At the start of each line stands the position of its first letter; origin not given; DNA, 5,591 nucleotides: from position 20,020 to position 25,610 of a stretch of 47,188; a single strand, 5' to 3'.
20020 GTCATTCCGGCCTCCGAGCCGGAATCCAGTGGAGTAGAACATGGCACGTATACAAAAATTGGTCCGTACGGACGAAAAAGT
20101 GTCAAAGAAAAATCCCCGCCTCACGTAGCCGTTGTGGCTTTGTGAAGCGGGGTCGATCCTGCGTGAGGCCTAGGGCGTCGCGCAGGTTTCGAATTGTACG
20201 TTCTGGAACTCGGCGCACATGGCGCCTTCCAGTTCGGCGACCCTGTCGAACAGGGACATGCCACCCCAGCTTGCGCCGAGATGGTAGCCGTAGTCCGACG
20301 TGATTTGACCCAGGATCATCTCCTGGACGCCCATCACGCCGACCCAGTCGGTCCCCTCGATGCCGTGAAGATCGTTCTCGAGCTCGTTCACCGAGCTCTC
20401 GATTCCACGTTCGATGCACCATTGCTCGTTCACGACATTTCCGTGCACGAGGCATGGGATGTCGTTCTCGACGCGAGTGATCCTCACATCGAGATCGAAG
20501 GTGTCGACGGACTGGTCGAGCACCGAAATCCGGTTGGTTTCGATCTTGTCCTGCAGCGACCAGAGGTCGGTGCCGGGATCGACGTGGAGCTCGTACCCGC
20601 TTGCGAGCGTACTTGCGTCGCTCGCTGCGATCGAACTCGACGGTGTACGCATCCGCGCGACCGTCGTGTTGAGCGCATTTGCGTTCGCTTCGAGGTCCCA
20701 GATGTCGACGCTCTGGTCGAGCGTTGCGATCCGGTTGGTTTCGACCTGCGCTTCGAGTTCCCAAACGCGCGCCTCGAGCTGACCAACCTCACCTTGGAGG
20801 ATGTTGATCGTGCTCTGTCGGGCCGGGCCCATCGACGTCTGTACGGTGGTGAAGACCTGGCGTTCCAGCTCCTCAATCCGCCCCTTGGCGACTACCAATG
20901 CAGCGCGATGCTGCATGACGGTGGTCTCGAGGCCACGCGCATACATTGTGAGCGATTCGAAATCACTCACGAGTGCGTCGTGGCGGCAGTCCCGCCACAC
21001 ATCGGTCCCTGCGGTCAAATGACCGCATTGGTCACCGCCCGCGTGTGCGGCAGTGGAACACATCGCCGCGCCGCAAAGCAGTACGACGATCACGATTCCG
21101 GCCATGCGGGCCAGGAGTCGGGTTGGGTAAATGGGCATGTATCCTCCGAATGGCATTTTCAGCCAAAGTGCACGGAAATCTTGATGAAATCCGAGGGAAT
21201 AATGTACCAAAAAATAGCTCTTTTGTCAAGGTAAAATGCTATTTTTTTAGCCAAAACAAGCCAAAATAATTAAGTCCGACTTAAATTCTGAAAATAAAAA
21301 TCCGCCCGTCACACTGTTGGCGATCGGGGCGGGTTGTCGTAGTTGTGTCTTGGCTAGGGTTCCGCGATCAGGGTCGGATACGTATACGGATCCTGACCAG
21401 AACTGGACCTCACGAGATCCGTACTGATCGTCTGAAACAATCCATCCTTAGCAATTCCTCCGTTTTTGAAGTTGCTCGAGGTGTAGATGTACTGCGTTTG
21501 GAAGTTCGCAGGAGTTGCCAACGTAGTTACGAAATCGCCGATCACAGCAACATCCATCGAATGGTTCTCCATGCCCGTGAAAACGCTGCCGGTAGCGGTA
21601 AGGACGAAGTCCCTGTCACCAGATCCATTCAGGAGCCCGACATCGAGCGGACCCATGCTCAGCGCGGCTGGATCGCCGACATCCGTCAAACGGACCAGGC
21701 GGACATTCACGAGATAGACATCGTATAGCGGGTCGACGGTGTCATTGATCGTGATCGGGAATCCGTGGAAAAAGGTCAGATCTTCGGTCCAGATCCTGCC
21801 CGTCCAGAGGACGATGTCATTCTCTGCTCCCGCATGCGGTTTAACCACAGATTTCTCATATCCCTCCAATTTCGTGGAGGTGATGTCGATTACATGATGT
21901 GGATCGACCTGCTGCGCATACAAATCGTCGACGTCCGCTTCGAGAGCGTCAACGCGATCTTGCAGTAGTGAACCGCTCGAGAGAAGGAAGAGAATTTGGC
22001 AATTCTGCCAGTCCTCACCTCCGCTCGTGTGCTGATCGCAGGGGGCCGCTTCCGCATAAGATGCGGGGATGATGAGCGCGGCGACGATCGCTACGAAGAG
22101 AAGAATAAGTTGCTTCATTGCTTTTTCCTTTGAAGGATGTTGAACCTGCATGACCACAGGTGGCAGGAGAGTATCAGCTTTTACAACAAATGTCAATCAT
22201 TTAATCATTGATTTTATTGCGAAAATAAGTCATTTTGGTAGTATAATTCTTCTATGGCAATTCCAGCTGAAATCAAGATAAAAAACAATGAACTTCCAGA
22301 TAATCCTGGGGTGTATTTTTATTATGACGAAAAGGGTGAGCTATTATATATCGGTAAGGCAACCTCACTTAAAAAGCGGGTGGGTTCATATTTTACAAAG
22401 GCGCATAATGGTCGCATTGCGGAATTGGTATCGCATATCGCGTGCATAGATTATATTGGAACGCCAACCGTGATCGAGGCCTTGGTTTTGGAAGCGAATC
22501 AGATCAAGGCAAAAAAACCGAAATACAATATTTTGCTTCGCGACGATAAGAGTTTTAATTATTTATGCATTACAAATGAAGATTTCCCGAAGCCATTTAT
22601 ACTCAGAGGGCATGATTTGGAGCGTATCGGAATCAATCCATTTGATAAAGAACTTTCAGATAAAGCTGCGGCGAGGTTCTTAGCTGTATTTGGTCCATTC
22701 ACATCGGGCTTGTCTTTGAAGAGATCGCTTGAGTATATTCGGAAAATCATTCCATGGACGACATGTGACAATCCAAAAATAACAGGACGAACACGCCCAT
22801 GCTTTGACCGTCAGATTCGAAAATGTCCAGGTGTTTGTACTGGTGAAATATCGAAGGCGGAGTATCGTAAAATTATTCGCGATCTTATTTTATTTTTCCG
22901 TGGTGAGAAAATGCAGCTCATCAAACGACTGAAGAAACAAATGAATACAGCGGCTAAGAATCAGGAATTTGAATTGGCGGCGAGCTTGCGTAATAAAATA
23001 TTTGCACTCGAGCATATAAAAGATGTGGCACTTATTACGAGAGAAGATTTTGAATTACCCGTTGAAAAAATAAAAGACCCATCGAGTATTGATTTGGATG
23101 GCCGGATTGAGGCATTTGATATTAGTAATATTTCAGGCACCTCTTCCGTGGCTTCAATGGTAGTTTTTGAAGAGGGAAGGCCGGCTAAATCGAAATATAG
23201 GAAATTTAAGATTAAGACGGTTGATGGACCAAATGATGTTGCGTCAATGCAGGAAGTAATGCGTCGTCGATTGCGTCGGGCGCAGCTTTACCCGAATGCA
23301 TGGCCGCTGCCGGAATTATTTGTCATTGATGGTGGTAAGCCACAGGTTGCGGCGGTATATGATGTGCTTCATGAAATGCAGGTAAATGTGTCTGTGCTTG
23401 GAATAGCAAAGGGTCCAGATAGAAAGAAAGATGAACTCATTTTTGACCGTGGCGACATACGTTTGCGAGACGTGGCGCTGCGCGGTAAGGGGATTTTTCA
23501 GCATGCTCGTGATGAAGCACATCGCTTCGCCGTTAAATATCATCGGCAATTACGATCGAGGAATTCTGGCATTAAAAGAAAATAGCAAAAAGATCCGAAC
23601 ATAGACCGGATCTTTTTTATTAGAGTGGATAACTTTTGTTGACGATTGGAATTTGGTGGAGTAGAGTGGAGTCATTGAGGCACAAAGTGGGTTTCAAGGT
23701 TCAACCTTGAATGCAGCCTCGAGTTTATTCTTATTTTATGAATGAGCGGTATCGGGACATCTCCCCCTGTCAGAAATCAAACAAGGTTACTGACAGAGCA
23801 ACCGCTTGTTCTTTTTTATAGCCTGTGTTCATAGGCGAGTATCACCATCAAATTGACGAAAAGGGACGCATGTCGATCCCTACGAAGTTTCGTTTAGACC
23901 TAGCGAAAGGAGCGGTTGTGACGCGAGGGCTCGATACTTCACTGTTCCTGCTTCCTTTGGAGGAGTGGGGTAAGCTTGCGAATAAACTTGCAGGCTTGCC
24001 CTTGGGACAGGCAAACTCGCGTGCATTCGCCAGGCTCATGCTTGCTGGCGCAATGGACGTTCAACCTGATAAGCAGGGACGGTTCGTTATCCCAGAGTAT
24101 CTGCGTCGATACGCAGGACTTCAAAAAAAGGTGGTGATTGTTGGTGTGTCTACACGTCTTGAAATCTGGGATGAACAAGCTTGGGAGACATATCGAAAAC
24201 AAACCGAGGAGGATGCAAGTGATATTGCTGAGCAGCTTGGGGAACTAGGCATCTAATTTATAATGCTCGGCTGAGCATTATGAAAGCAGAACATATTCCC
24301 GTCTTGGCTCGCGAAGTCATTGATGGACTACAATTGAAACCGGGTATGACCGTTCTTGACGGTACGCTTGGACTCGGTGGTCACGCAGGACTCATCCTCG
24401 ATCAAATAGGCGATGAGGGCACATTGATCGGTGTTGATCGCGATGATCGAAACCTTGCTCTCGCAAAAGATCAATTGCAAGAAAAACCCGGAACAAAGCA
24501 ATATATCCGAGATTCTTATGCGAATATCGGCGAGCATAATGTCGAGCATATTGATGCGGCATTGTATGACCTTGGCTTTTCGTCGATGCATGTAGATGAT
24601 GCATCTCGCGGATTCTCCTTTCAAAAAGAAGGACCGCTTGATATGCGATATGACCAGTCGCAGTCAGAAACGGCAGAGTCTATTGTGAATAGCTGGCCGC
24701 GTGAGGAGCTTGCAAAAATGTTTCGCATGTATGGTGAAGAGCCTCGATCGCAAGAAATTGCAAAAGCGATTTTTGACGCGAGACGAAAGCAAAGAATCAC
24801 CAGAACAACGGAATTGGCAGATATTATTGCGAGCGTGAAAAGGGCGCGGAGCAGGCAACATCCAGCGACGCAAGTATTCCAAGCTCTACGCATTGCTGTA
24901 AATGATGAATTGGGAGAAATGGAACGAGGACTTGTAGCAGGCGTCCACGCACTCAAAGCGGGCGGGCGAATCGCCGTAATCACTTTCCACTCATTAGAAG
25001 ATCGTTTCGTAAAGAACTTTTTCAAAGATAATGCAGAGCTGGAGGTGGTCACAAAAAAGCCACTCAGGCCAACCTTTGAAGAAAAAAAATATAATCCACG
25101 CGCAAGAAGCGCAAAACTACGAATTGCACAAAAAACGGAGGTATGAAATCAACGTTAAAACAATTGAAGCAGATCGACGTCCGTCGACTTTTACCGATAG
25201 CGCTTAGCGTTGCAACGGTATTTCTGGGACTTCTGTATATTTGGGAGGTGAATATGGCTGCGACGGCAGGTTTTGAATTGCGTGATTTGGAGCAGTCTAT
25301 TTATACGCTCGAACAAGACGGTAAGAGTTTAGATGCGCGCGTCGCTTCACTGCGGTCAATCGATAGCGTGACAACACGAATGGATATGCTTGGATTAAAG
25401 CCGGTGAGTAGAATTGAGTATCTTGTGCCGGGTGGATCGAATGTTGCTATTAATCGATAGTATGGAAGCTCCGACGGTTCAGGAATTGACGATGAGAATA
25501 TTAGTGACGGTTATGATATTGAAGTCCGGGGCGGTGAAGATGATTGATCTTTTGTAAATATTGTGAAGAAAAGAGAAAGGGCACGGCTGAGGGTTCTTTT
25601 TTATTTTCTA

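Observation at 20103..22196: Pair of GC-rich exported Cys-loop/coiled-coil paralogues inserted between uvrA and uvrC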

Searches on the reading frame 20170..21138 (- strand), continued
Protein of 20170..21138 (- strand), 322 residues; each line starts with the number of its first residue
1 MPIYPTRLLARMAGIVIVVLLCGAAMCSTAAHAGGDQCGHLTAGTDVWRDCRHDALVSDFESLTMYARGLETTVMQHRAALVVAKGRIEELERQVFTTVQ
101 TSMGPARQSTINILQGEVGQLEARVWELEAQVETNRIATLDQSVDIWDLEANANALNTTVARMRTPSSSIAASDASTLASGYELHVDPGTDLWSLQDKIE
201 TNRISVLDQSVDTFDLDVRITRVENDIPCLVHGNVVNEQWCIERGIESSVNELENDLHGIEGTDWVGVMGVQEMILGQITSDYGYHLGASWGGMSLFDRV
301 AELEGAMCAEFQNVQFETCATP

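Call 79: search_dna_similar(query=P0001, collection=phages, mode=protein, max_evalue=0.1, max_rows=8)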
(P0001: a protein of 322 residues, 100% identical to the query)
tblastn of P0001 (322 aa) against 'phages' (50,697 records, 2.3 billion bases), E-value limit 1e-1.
No match.

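Call 89: find_encoding_contigs(protein=P0011, flank=10000, max_places=1)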
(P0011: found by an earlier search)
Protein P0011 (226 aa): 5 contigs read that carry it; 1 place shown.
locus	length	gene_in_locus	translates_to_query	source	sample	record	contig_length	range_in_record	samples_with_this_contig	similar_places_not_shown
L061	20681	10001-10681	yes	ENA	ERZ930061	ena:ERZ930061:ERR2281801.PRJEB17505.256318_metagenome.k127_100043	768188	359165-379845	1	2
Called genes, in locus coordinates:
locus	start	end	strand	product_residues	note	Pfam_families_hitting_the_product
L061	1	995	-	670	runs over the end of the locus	PF00270:DEAD (faint), PF04851:ResIII, PF17757:UvrB_inter, PF27431:UvrB_3rd, PF00271:Helicase_C, PF12344:UvrB, PF02151:UVR (weak)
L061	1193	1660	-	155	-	-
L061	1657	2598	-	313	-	PF04015:DUF362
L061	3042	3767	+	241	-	PF01509:TruB_N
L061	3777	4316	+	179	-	PF10648:Gmad2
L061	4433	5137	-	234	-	PF05552:MS_channel_1st_1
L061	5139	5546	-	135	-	-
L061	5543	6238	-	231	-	-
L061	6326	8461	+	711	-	-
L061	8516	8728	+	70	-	-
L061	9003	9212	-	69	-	PF04070:DUF378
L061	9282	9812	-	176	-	PF00719:Pyrophosphatase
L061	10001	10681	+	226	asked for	-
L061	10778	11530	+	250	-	PF04402:SIMPL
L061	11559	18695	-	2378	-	PF00932:LTD (weak), PF13205:Big_5, PF07210:DUF1416 (faint), PF13205:Big_5, PF13715:CarbopepD_reg_2 (faint), PF13620:CarboxypepD_reg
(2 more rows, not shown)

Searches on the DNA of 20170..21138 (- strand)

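Call 48: search_rna_families(source=L003, start=8100, end=9165, threshold=evalue, max_evalue=1)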
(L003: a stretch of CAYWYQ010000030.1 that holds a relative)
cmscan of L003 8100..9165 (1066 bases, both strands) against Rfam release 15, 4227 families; matches with E-value up to 1: 4.
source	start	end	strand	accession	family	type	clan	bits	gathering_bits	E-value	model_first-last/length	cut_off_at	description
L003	8238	8277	+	RF03722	MIR4378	Gene; miRNA;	-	27.3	90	0.016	1-91/91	no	MIR4378 microRNA precursor family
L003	8236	8281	-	RF04087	MIR5565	Gene; miRNA;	-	19.7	80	0.28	1-109/109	no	MIR5565 microRNA precursor family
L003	8380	8495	+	RF03005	lysM-TM7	Cis-reg;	-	19.2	61.5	0.98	1-138/138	no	lysM-TM7 RNA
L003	8216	8329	+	RF03098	RAGATH-22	Gene; sRNA;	-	18.3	120.3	0.85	1-166/166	no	RAGATH-22 RNA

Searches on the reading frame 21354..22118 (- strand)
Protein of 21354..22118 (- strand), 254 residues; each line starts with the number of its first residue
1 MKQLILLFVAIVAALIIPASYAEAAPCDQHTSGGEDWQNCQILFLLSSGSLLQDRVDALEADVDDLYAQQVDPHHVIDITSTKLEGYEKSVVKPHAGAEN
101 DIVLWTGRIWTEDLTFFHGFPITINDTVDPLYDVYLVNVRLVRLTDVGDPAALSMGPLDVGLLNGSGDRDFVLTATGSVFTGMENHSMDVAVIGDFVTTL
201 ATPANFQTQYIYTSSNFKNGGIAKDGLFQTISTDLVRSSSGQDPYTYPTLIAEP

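Call 9: search_protein_families(library=pfam, proteins=[window:21354-22118:-], max_evalue=1)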
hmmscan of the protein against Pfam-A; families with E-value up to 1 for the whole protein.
window:21354-22118:- (254 aa): 0 families

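Call 10: search_protein_families(library=ncbifam, proteins=[window:21354-22118:-], max_evalue=1)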
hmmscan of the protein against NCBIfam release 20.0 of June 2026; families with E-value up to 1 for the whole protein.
window:21354-22118:- (254 aa): 0 families

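Call 13: find_homologous_proteins(query=window:21354-22118:-, max_evalue=0.01)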
Query window:21354-22118:- (254 aa): 1 proteins with E <= 0.01 among 1240 candidates.
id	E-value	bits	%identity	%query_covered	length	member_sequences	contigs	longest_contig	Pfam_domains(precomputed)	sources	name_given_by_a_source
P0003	3.1e-166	569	100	100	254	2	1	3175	-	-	-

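Call 35: find_related_loci(query=window:21354-22118:-, collection=viral_contigs, flank=5000)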
Query window:21354-22118:- (254 aa) in viral_contigs; peptide patterns used: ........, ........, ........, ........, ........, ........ (x = any residue, [..] = any of these).
13 stretches matched a pattern, but none encodes a relative of the query by tblastn (E <= 1e-3).

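Call 36: predict_structure(protein=window:21354-22118:-)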
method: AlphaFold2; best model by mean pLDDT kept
length: 254 residues; sequences in the alignment: 1
mean_pLDDT: 34.3   pTM: 0.23
mean pLDDT of the five models: 34.3, 28.6, 28.4, 26.9, 26.2
residues with pLDDT >= 90: 0; 70-90: 0; 50-70: 13; < 50: 241
segments of 3 or more residues with pLDDT < 50: 14-254
pLDDT, mean of each block of 10 residues (from residue 1): 58 45 37 37 31 34 33 30 35 35 38 35 33 32 36 36 37 38 32 31 29 28 26 27 28 24
secondary structure, 60 per line:
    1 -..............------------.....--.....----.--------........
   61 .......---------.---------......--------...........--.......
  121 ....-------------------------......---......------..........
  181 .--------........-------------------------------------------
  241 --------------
elements in order: H2-15 E28-32 E35-39 H53-67 E87-92 E101-111 E114-124 E153-155 E159-164 E171-181 E190-197
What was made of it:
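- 21999..22040 (-): B Cys loop C27-C40, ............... Modelled as a beta-hairpin (strands 28-32 and 35-39) at low confidence (call 36).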

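Call 37: search_protein_representatives(protein=window:21354-22118:-)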
Query: 254 residues. Proteins with E-value up to 0.001 (for the whole library): 2; up to 1e-10: 1; up to 1e-30: 1. The best 2 are listed.
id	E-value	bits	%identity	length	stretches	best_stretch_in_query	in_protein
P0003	9.9e-167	568.8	100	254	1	1-254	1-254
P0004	2.5e-09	53.3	39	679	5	101-143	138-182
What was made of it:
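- B has no relative at all (calls 13, 37).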

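Call 40: search_protein_families(library=pfam, proteins=[P0004], max_evalue=1)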
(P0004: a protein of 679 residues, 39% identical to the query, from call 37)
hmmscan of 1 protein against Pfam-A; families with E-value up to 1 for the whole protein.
P0004 (679 aa): 3 families
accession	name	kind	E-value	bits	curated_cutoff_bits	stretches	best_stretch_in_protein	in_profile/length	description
PF19565.4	DUF6087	-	1.6e-10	41.6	27.1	1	31-51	36-56/99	Family of unknown function (DUF6087)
PF12362.13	DUF3646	-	3.6e-07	30.9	30.2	1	26-90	42-106/114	DNA polymerase III gamma and tau subunits C terminal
PF05209.18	MinC_N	-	0.077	13.5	27.3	0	201-212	35-46/71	Septum formation inhibitor MinC, N-terminal domain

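Call 41: search_protein_families(library=phrogs, proteins=[P0003, P0004], max_evalue=1)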
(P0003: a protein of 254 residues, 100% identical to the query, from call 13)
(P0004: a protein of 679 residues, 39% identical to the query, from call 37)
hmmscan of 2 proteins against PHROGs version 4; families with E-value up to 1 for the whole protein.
P0003 (254 aa): 2 families
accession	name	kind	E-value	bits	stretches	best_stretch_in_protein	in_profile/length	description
phrog_27685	-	unknown function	0.071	14.3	1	195-225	34-64/106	-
phrog_2372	-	unknown function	0.38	12.3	1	6-33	8-37/82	-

P0004 (679 aa): 7 families
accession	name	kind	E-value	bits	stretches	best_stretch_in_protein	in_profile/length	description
phrog_35360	-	tail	3.9e-07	30.6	3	270-303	85-118/260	tail fiber protein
phrog_2415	-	unknown function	0.0011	20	0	68-105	26-63/317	-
phrog_7946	-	unknown function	0.049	14.1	0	255-278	67-90/186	-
phrog_24407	-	unknown function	0.12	13.5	0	227-247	12-32/127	-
phrog_35585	-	unknown function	0.25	12.3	0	42-80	14-50/57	-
phrog_11315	-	unknown function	0.6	10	0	71-116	208-252/384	-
phrog_37713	-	unknown function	0.63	10.8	0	186-195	8-17/33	-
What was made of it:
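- B's only database hit, P0004, is a repeat protein with a weak match to a PHROG tail-fibre family (calls 37, 41).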

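Call 61: search_solved_structures(query=P0003, max_evalue=10, show_alignments=2)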
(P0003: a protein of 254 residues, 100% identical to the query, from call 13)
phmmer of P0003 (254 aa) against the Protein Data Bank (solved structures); distinct sequences matched with E-value up to 10: 0.

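Call 62: search_protein_families(library=padloc, proteins=[P0003], max_evalue=1)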
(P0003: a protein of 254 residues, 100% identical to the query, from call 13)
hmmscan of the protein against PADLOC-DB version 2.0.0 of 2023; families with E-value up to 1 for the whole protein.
P0003 (254 aa): 0 families

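Call 80: search_dna_similar(query=P0003, collection=phages, mode=protein, max_evalue=0.1, max_rows=8)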
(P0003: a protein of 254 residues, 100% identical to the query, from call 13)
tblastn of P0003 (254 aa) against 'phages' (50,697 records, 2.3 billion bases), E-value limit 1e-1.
No match.
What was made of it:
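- tblastn against 50,697 phage genomes finds nothing (calls 79, 80).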

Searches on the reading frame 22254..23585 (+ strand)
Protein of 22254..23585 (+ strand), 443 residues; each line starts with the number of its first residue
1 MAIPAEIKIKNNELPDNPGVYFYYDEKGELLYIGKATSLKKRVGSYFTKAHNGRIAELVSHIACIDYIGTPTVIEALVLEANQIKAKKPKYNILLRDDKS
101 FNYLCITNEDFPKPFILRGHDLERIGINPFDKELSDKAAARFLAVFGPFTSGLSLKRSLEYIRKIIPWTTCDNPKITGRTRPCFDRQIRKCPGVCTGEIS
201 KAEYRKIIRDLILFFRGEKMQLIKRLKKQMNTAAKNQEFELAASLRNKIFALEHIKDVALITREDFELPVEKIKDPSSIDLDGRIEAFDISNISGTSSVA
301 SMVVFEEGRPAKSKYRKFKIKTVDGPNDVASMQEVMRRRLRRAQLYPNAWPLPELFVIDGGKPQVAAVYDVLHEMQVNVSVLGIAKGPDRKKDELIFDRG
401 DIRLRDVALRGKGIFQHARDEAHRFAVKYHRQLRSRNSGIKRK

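Call 77: search_protein_families(library=ncbifam, proteins=[window:22254-23585:+], max_evalue=0.01)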
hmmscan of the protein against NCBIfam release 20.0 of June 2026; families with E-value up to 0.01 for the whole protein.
window:22254-23585:+ (443 aa): 16 families
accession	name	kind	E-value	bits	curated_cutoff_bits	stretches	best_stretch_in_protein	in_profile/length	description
TIGR00194.1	uvrC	equivalog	3.6e-109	366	285.45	2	10-262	4-235/574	excinuclease ABC subunit UvrC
NF001824.0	PRK00558.1-5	equivalog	1.3e-82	278.2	451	2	4-256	4-244/652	excinuclease ABC subunit UvrC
NF011263.0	PRK14669.1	equivalog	2.5e-78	264.2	1108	2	7-258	3-240/624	excinuclease ABC subunit C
NF011262.0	PRK14668.1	equivalog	4.6e-78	263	544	2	5-256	4-234/577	excinuclease ABC subunit C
NF011261.0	PRK14667.1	equivalog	2.2e-72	244.4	818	2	274-437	353-510/567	excinuclease ABC subunit C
NF011260.0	PRK14666.1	equivalog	4.7e-65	220.6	649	2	9-254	4-234/698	excinuclease ABC subunit C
NF011266.0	PRK14672.1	equivalog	6e-57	193.4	1504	2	7-262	11-246/691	excinuclease ABC subunit C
NF011264.0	PRK14670.1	equivalog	1.5e-55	188.6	1021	2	10-265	11-244/602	excinuclease ABC subunit C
NF005906.0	PRK07883.1-4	equivalog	9.6e-44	149.7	495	1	12-256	210-437/563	DEDD exonuclease domain-containing protein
NF005907.0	PRK07883.1-5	equivalog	4.4e-34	117.8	454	1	12-252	225-451/584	DEDD exonuclease domain-containing protein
NF005905.0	PRK07883.1-3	equivalog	1.2e-30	106.7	508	1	12-253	221-444/581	DEDD exonuclease domain-containing protein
NF005903.0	PRK07883.1-1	equivalog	2.2e-19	69.4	1038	1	12-249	243-461/642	DEDD exonuclease domain-containing protein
NF005904.0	PRK07883.1-2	equivalog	2.7e-19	68.9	969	1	11-251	226-451/584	DEDD exonuclease domain-containing protein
NF007833.0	PRK10545.1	equivalog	1.4e-16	60.5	367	1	4-106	21-121/289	excinuclease Cho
TIGR00631.1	uvrb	equivalog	0.00024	19.5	750.1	1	216-252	621-657/658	excinuclease ABC subunit UvrB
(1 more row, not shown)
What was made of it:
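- Checked: Gene order. uvrB (14912-16930), uvrA (17434-19944) and uvrC (22254-23585) all lie on the + strand and pass the NCBIfam equivalog cut-offs (call 77).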

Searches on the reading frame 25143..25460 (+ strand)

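Call 77: search_protein_families(library=ncbifam, proteins=[window:25143-25460:+], max_evalue=0.01)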
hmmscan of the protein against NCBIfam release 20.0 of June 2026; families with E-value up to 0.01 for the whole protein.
window:25143-25460:+ (105 aa): 1 family
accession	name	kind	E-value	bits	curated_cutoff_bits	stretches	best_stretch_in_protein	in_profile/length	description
NF053549.1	FtsL_Actino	equivalog_domain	0.00015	21.5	55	1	21-96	6-82/83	cell division protein FtsL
